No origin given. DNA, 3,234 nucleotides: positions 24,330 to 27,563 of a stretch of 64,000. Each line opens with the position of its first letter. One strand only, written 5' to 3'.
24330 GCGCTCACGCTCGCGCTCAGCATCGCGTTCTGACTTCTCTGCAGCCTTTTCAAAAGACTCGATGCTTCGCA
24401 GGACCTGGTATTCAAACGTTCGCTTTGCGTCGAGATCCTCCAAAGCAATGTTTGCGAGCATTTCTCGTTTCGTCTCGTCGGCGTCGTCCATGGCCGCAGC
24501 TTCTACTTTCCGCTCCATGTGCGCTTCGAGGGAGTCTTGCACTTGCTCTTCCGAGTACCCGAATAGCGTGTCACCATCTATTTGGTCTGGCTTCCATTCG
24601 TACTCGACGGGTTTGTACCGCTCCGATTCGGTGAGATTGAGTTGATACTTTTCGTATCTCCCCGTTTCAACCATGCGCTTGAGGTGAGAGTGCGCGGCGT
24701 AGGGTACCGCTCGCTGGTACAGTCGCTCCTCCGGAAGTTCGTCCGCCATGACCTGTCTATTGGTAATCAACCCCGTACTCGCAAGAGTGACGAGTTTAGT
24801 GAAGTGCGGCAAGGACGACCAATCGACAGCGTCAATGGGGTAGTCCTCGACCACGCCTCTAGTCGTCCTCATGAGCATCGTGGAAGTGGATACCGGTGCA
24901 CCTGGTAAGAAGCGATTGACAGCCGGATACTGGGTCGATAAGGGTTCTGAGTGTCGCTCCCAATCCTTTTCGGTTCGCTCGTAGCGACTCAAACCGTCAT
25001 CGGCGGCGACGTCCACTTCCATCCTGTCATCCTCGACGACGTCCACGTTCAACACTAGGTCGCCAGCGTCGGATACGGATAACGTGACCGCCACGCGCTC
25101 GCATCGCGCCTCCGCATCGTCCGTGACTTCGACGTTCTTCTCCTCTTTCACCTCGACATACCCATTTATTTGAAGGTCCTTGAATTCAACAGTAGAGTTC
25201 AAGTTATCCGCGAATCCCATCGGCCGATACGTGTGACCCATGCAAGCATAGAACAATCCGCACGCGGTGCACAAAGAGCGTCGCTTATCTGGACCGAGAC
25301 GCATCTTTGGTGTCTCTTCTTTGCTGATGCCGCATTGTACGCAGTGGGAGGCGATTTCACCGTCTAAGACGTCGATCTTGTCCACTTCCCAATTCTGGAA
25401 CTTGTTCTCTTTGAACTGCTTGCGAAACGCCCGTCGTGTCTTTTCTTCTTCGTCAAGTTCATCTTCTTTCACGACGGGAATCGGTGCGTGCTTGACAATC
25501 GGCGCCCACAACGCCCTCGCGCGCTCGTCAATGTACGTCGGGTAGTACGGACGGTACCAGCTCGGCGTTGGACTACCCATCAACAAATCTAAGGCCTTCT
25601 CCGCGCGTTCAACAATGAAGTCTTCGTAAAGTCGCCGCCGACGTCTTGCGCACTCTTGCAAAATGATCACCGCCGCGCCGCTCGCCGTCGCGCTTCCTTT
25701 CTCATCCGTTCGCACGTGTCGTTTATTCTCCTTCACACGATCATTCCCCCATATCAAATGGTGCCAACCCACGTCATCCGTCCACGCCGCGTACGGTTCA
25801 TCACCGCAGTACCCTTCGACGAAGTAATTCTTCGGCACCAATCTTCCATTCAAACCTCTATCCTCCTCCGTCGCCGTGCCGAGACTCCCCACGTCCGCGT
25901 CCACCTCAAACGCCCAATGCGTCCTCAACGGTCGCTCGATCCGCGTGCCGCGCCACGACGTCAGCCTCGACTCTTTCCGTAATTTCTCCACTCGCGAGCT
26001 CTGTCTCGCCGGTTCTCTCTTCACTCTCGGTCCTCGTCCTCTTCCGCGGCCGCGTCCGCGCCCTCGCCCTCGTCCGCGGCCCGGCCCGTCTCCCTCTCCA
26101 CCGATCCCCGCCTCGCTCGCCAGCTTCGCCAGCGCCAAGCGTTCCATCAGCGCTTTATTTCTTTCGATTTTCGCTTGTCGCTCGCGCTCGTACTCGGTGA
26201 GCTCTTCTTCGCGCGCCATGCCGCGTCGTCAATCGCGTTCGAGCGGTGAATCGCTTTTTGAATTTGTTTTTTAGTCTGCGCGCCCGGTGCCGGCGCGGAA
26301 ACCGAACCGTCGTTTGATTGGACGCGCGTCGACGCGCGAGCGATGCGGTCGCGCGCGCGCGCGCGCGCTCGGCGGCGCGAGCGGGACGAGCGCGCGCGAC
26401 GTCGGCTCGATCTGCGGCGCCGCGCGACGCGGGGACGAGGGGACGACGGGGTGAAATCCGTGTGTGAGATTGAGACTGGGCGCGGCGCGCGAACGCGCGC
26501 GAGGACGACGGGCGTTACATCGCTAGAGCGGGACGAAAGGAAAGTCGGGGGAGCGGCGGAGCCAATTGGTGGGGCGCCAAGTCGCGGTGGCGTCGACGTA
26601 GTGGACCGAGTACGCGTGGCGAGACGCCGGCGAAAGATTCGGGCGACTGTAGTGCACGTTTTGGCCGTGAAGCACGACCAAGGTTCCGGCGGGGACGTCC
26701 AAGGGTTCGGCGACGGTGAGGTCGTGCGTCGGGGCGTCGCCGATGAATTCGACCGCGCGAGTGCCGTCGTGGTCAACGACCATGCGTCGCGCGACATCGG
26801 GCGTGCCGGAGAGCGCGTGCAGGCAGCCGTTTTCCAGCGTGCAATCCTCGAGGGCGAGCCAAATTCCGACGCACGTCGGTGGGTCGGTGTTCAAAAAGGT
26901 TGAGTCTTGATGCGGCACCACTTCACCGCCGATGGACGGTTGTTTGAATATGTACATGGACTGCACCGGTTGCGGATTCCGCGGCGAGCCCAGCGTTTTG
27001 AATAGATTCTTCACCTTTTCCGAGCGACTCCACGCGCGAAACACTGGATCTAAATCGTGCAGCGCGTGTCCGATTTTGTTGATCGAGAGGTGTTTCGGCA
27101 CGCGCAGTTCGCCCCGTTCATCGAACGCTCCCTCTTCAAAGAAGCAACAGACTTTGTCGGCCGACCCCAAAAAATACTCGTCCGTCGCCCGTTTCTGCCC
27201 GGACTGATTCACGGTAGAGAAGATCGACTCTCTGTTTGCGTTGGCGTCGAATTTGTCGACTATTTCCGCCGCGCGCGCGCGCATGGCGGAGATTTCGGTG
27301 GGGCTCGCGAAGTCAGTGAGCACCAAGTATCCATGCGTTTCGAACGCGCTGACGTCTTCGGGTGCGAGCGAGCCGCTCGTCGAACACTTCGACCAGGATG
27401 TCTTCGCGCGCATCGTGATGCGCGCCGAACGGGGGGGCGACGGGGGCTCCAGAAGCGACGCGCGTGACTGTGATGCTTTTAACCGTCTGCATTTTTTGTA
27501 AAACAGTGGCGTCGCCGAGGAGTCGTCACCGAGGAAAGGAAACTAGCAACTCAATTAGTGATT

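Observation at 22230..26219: Unusual chromatin-reader architecture: double bromodomain plus GATA-type zinc finger plus Tudor/Agenet-like module plus (GR)8 repeat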

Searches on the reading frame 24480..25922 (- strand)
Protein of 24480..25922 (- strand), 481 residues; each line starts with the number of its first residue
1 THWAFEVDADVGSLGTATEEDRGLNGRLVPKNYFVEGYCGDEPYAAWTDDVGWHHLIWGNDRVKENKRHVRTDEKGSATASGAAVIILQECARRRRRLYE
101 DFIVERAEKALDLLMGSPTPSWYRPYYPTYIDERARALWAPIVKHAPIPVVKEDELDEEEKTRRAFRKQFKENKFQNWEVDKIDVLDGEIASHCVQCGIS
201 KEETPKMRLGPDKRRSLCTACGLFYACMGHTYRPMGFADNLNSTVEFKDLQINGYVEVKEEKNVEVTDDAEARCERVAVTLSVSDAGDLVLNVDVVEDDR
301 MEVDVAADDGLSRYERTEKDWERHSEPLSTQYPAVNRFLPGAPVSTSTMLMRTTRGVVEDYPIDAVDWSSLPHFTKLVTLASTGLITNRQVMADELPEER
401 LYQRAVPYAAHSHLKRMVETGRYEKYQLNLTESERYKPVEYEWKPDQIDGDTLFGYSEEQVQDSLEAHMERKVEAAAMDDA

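Call 49: predict_structure(alignment_id=A7)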
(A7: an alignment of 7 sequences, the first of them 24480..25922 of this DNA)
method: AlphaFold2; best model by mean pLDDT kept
length: 481 residues; sequences in the alignment: 7
mean_pLDDT: 44.5   pTM: 0.24
mean pLDDT of the five models: 44.5, 43.5, 43.4, 40.8, 38.2
residues with pLDDT >= 90: 0; 70-90: 19; 50-70: 146; < 50: 316
segments of 3 or more residues with pLDDT < 50: 62-67, 106-108, 110-152, 166-187, 222-281, 287-298, 300-445, 447-461
pLDDT, mean of each block of 10 residues (from residue 1): 57 61 59 70 71 66 50 54 64 62 50 39 31 38 34 49 48 32 42 68 61 61 41 28 29 28 30 39 46 44 39 33 30 30 29 27 35 39 37 43 32 39 36 32 41 42 61 59 47
secondary structure, 60 per line:
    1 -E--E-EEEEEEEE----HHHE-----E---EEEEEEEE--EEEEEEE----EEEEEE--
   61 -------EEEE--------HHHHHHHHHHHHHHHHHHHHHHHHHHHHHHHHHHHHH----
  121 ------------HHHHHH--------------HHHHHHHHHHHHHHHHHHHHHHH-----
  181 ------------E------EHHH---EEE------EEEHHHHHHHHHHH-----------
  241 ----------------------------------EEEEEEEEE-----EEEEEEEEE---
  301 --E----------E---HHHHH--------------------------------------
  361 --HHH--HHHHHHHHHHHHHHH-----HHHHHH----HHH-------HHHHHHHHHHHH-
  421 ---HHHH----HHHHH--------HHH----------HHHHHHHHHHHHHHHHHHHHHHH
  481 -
elements in order: E7-14 E32-39 E42-48 E53-58 E68-71 H80-116 H133-138 H153-175 E207-209 E216-218 H219-229 E275-283 E289-297 H318-322 H368-382 H388-393 H408-419 H424-427 H432-436 H458-480

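Call 52: fold_search(model_id=the predicted structure, library=pdb)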
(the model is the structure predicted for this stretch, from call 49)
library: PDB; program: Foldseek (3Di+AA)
matches with E <= 10: 73; with E <= 0.001: 0
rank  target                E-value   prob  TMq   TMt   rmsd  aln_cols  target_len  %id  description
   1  9fqr_Ij               6.5e-01  0.07  0.06  0.06  33.6       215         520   10  96-nm repeat of axonemal doublet microtubules from bovine sperm (released 2025-03-26)
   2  6hzn_A                1.8e+00  0.08  0.06  0.04  25.4        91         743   12  Crystal structure of human dermatan sulfate epimerase 1 (released 2020-01-22)
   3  8j07_c2               1.8e+00  0.04  0.07  0.05  33.0       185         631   11  96nm repeat of human respiratory doublet microtubule and associated axonemal complexes (released 2023-07-26)
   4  4ym7_AM               1.9e+00  0.08  0.08  0.26   7.3        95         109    6  RNA polymerase I structure with an alternative dimer hinge (released 2015-09-09)
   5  7w59_R                2.3e+00  0.02  0.07  0.10  51.2       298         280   11  The cryo-EM structure of human pre-C*-I complex (released 2022-06-22)
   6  6n3r_G                3.1e+00  0.04  0.07  0.18   8.7       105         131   10  Sheep Galectin-11 (LGALS11) complex with galactose (released 2020-05-20)
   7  6a3i_A                3.5e+00  0.04  0.06  0.07  10.2        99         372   14  Levoglucosan dehydrogenase, complex with NADH and levoglucosan (released 2018-09-26)
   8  6w0p_D                4.1e+00  0.11  0.06  0.05   7.1        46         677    9  Putative kojibiose phosphorylase from human microbiome (released 2020-03-18)
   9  4g0h                  4.4e+00  0.02  0.05  0.05  19.6       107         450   16  Crystal structure of the N-terminal domain of Helicobacter pylori CagA protein (released 2012-08-22)
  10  8zzu_G                4.6e+00  0.20  0.05  0.30   7.0        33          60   15  Molecular Architecture of Human Fibrin Clots (released 2020-01-10)
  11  6alh_I                4.6e+00  0.06  0.07  0.03   7.1        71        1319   14  CryoEM structure of E.coli RNA polymerase elongation complex (released 2017-08-16)
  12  9mrx_D                4.6e+00  0.02  0.04  0.06  14.2        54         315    6  Cryo-EM structure of KwaA-KwaB complex (released 2025-08-06)
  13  9esi_L                4.6e+00  0.02  0.07  0.11  44.7       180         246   16  Structure of a B-state intermediate committed to discard (Bd-II state) (released 2024-12-25)
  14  4gqa_C                4.9e+00  0.04  0.06  0.08   5.2        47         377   21  Crystal structure of NAD binding oxidoreductase from Klebsiella pneumoniae (released 2012-09-12)
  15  5uaq_C                5.2e+00  0.07  0.07  0.03   7.2        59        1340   17  Escherichia coli RNA polymerase RpoB H526Y mutant (released 2017-01-11)
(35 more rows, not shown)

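Call 63: search_solved_structures(query=A7, max_evalue=5)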
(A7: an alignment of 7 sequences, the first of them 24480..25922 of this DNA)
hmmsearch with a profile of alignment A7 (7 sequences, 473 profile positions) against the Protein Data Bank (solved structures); distinct sequences matched with E-value up to 5: 16.
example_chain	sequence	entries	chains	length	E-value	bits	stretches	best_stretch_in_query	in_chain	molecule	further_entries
4hc7_A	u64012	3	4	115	1.2e-05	27.7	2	197-241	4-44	Trans-acting T-cell-specific transcription factor GATA-3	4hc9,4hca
3vd6_C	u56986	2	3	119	5.3e-05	25.5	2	199-241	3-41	Erythroid transcription factor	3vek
8j48_D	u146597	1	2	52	8.7e-05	24.8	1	198-232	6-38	GATA transcription factor 18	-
4gat_A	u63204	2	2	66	0.00033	22.8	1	200-253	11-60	NITROGEN REGULATORY PROTEIN AREA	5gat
6zfv_A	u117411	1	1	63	0.00035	22.8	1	193-241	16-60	Endothelial transcription factor GATA-2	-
6gat_A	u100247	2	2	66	0.0004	22.6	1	200-253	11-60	NITROGEN REGULATORY PROTEIN AREA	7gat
1gnf_A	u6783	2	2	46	0.001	21.2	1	198-241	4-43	TRANSCRIPTION FACTOR GATA-1 | Erythroid transcription factor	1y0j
8vg0_T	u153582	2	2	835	0.0028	19.8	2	198-241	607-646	Maltose/maltodextrin-binding periplasmic protein,Transcription factor GATA-4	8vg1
2vus_I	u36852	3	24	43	0.0029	19.8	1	200-242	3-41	NITROGEN REGULATORY PROTEIN AREA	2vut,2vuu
2l6y_A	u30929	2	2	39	0.0052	18.9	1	199-237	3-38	Erythroid transcription factor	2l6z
2gat_A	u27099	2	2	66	0.0072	18.5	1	201-252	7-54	ERYTHROID TRANSCRIPTION FACTOR GATA-1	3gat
1gat_A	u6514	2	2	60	0.011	17.8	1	201-246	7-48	ERYTHROID TRANSCRIPTION FACTOR GATA-1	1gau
3dfv_D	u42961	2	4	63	0.02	17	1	200-247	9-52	Trans-acting T-cell-specific transcription factor GATA-3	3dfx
5o9b_A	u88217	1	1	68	0.02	17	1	191-244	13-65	Endothelial transcription factor GATA-2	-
23cp_S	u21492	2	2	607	0.1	14.6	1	200-233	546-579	Putative chromatin structure-remodeling complex protein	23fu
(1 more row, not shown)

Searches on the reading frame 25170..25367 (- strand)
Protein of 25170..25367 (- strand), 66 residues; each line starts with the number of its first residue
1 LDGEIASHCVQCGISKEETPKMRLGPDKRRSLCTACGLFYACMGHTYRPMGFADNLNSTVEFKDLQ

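Call 53: search_solved_structures(query=window:25170-25367:-, max_evalue=1, show_alignments=4)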
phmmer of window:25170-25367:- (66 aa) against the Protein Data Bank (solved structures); distinct sequences matched with E-value up to 1: 11.
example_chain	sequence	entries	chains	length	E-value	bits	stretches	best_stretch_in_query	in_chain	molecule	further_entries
4hc7_A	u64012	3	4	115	0.0027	21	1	6-49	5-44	Trans-acting T-cell-specific transcription factor GATA-3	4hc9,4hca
8j48_D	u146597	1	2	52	0.0029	20.9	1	3-40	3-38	GATA transcription factor 18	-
3vd6_C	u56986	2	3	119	0.0084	19.5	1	6-49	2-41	Erythroid transcription factor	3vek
1gnf_A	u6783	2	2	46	0.015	18.7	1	4-49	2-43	TRANSCRIPTION FACTOR GATA-1 | Erythroid transcription factor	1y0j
6gat_A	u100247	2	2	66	0.027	17.9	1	9-52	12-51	NITROGEN REGULATORY PROTEIN AREA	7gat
4gat_A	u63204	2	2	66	0.027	17.9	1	9-52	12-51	NITROGEN REGULATORY PROTEIN AREA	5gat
2vus_I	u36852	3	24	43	0.031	17.7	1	9-50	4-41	NITROGEN REGULATORY PROTEIN AREA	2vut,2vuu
8oqh_A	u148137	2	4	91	0.047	17.1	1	2-41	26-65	Type 1 phosphatidylinositol 4,5-bisphosphate 4-phosphatase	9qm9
2l6y_A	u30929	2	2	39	0.063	16.7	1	6-44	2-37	Erythroid transcription factor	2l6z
6zfv_A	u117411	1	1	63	0.064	16.7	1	5-49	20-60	Endothelial transcription factor GATA-2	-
2ctt_A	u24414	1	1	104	0.92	13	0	5-37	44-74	DnaJ homolog subfamily A member 3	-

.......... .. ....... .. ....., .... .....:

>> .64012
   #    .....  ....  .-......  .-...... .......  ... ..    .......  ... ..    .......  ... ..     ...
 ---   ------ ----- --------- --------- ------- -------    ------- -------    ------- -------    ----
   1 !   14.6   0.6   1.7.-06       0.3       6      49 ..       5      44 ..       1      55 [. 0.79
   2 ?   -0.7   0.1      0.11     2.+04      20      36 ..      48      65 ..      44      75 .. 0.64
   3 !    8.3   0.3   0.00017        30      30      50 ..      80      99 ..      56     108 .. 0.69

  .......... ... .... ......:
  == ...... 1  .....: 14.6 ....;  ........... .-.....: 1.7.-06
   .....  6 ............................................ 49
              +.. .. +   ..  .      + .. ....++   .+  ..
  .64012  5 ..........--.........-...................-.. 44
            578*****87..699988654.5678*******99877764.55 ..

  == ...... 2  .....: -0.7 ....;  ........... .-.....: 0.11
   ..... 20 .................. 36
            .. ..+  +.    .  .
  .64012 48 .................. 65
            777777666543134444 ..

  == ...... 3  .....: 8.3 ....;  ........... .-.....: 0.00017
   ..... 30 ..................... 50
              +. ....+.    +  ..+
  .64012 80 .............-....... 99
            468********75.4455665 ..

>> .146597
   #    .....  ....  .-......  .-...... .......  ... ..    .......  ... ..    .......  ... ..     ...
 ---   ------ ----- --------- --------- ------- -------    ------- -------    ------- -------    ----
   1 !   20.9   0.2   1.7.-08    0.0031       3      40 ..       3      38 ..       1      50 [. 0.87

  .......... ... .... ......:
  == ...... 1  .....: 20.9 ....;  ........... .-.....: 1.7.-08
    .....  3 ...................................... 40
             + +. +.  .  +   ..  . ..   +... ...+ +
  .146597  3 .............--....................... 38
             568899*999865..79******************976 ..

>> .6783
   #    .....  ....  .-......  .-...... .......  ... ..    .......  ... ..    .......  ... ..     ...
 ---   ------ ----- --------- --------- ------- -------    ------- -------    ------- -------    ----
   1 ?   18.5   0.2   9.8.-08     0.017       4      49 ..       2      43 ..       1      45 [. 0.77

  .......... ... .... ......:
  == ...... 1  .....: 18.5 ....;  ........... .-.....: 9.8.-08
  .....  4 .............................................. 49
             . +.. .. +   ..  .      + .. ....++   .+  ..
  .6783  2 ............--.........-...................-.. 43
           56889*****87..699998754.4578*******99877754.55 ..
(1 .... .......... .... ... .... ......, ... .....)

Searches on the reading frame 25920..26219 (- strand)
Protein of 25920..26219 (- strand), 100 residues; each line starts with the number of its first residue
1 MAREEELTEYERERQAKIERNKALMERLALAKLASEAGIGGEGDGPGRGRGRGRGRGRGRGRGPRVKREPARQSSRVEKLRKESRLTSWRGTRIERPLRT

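Call 64: search_solved_structures(query=window:25920-26219:-, max_evalue=5, show_alignments=2)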
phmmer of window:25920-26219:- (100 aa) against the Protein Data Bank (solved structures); distinct sequences matched with E-value up to 5: 30.
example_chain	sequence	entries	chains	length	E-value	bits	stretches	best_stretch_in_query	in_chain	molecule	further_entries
6trp_A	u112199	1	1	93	0.00029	24.4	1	12-79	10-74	Peptide synthetase XpsB,Peptide synthetase XpsB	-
9eho_DD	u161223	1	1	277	0.0027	21.3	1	37-65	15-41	Small ribosomal subunit protein uS5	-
6uxv_A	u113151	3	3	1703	0.011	19.3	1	45-67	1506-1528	Transcription regulatory protein SNF2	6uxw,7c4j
4wzj_C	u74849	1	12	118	0.018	18.6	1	45-63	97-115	Small nuclear ribonucleoprotein Sm D1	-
7oya_C2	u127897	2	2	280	0.022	18.3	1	40-80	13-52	40S ribosomal protein S2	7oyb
1b34_A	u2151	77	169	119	0.023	18.3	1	45-63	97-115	PROTEIN (SMALL NUCLEAR RIBONUCLEOPROTEIN SM D1) | Small nuclear ribonucleoprotein Sm D1 | SmD1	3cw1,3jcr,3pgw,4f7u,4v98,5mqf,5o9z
7oyc_C2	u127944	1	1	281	0.024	18.2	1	38-79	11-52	40S ribosomal protein S2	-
9e3b_M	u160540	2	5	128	0.038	17.5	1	45-63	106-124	Small nuclear ribonucleoprotein Sm D1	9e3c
5xxu_C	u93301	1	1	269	0.045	17.3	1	38-64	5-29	Ribosomal protein uS5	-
8q7z_Ab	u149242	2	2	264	0.067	16.8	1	45-76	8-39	40S ribosomal protein S2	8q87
11hg_LA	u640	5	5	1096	0.093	16.3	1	38-63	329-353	La-related protein 1 | LARP1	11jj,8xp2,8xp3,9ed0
6v39_e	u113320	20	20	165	0.095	16.3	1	16-98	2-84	30S ribosomal protein S5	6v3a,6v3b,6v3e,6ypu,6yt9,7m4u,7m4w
7ase_C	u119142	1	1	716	0.11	16.1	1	44-61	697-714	Eukaryotic translation initiation factor 3 subunit 8, putative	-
6zj3_SF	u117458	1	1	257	0.21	15.2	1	40-86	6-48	Ribosomal protein uS5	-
4bem_J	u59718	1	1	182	0.27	14.9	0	37-66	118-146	F1FO ATPASE C1 SUBUNIT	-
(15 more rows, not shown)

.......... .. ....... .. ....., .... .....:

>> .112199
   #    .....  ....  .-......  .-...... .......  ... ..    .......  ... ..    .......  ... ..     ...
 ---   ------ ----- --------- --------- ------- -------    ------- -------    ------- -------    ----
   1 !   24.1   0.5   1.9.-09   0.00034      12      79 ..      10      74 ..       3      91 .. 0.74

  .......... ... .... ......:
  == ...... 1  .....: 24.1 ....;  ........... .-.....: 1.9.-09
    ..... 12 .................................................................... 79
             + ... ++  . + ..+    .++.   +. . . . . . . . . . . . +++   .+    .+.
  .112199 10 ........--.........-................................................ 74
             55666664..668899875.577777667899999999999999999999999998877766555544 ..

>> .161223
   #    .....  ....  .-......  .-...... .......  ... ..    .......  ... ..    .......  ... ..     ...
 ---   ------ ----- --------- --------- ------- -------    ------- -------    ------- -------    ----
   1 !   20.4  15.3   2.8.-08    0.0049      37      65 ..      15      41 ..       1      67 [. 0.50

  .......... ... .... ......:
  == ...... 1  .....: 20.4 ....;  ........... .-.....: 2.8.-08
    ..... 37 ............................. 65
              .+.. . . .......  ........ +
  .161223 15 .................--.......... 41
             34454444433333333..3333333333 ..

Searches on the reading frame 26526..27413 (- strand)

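Call 73: search_protein_families(library=pfam, proteins=[window:26526-27413:-], max_evalue=0.001)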
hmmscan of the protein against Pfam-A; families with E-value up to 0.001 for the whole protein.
window:26526-27413:- (296 aa): 1 family
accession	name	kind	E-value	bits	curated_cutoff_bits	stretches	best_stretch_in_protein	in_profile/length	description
PF05721.19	PhyH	-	1.4e-40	140.3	22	1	24-267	1-213/213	Phytanoyl-CoA dioxygenase (PhyH)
